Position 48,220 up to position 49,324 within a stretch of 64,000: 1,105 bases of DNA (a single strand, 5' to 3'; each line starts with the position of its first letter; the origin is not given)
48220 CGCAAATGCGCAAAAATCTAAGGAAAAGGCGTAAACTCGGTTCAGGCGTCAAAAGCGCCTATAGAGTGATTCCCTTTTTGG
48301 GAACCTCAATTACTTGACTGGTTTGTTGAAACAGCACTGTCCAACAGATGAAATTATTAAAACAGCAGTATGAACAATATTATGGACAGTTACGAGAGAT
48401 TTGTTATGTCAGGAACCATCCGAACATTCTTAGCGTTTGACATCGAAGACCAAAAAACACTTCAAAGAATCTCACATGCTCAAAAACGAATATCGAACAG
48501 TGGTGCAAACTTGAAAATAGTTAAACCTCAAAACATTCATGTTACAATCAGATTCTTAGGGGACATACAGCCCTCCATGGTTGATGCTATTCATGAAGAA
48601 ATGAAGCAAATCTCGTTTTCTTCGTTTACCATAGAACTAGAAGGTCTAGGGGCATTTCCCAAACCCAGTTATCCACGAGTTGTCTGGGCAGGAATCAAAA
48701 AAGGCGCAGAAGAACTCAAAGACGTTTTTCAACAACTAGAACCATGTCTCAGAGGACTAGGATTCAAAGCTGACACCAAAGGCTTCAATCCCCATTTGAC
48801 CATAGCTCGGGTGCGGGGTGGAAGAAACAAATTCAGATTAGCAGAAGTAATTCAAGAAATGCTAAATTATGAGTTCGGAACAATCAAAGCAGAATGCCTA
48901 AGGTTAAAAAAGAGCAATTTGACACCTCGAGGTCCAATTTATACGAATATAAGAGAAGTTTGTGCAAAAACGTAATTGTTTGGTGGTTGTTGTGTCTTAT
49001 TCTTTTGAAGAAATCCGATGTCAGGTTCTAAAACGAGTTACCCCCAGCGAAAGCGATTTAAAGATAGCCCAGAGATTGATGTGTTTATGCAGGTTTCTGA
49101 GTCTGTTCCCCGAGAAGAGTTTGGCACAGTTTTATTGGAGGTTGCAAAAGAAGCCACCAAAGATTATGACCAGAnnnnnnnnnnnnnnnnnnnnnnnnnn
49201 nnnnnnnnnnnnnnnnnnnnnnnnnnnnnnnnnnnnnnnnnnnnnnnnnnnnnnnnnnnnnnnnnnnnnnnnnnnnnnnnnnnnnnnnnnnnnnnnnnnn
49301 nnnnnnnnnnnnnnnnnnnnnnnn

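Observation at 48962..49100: The CCA-adding enzyme gene carries an out-of-frame internal deletion, while neighbouring tRNA genes encode their own CCA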

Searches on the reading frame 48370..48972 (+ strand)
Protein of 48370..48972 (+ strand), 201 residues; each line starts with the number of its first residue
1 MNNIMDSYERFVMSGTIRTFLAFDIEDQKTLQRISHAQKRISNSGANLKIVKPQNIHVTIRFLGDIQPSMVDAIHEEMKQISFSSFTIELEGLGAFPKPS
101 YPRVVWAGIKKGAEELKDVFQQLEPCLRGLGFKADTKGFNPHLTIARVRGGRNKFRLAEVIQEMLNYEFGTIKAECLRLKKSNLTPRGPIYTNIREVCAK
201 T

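Call 4: search_protein_families(library=pfam, proteins=[window:48370-48972:+], max_evalue=0.01)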
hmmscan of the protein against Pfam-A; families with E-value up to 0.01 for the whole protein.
window:48370-48972:+ (201 aa): 4 families
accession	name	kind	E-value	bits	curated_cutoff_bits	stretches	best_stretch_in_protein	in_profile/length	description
PF02834.22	LigT_PEase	-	2.9e-29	101.5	23.3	2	28-106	5-87/87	LigT like Phosphoesterase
PF10469.15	AKAP7_NLS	-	1e-14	55.4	24.4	1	20-184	4-192/208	AKAP7 2'5' RNA ligase-like domain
PF13563.12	2_5_RNA_ligase2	-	2.9e-11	44.1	27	1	55-153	25-121/152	2'-5' RNA ligase superfamily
PF09749.15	HVSL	-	0.0064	16.3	26.8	0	67-163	104-209/242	Uncharacterised conserved protein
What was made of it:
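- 48370..48975 (+): thpR / LigT-type RNA 2',3'-cyclic phosphodiesterase, intact. It overlaps the native cca start by 14 nt. Pfam PF02834 x2, 2.9e-29 (call 4).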

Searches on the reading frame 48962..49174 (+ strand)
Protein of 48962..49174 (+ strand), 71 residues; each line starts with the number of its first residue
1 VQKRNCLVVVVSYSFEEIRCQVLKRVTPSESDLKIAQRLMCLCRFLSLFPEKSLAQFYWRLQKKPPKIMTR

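Call 4: search_protein_families(library=pfam, proteins=[window:48962-49174:+], max_evalue=0.01)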
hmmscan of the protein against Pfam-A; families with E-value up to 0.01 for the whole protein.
window:48962-49174:+ (71 aa): 0 families

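Call 10: list_cluster_members(proteins=[P0001, window:49018-50289:+, window:48962-49174:+, window:48370-48972:+, window:50360-50776:+])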
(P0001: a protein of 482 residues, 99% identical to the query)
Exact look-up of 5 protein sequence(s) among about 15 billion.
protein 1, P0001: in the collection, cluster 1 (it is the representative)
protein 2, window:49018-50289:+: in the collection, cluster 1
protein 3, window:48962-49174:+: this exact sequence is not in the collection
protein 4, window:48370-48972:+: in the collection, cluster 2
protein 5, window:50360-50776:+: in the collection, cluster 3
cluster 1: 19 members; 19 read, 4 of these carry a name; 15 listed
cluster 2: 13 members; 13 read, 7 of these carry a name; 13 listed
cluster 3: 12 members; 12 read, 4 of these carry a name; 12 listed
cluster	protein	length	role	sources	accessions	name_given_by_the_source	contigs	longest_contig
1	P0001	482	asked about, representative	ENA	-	-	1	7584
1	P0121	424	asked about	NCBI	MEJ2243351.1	MAG: CCA tRNA nucleotidyltransferase [Candidatus Bathyarchaeota archaeon]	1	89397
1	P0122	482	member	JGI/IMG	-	tRNA nucleotidyltransferase (CCA-adding enzyme)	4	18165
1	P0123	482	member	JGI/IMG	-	tRNA nucleotidyltransferase (CCA-adding enzyme)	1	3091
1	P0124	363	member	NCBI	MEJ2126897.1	MAG: CCA tRNA nucleotidyltransferase, partial [Candidatus Bathyarchaeota archaeon]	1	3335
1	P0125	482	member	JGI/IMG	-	-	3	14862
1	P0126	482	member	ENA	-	-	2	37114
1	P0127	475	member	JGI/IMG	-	-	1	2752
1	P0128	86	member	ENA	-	-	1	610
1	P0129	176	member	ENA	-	-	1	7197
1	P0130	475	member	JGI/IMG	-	-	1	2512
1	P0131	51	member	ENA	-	-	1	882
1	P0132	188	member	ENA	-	-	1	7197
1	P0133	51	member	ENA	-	-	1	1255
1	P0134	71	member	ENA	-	-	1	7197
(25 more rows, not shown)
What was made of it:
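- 48370..48975 (+): The exact 201-aa sequence is in JGI assemblies (call 10).
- The sequence is deposited as such and annotated as a 424-aa protein (call 10).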
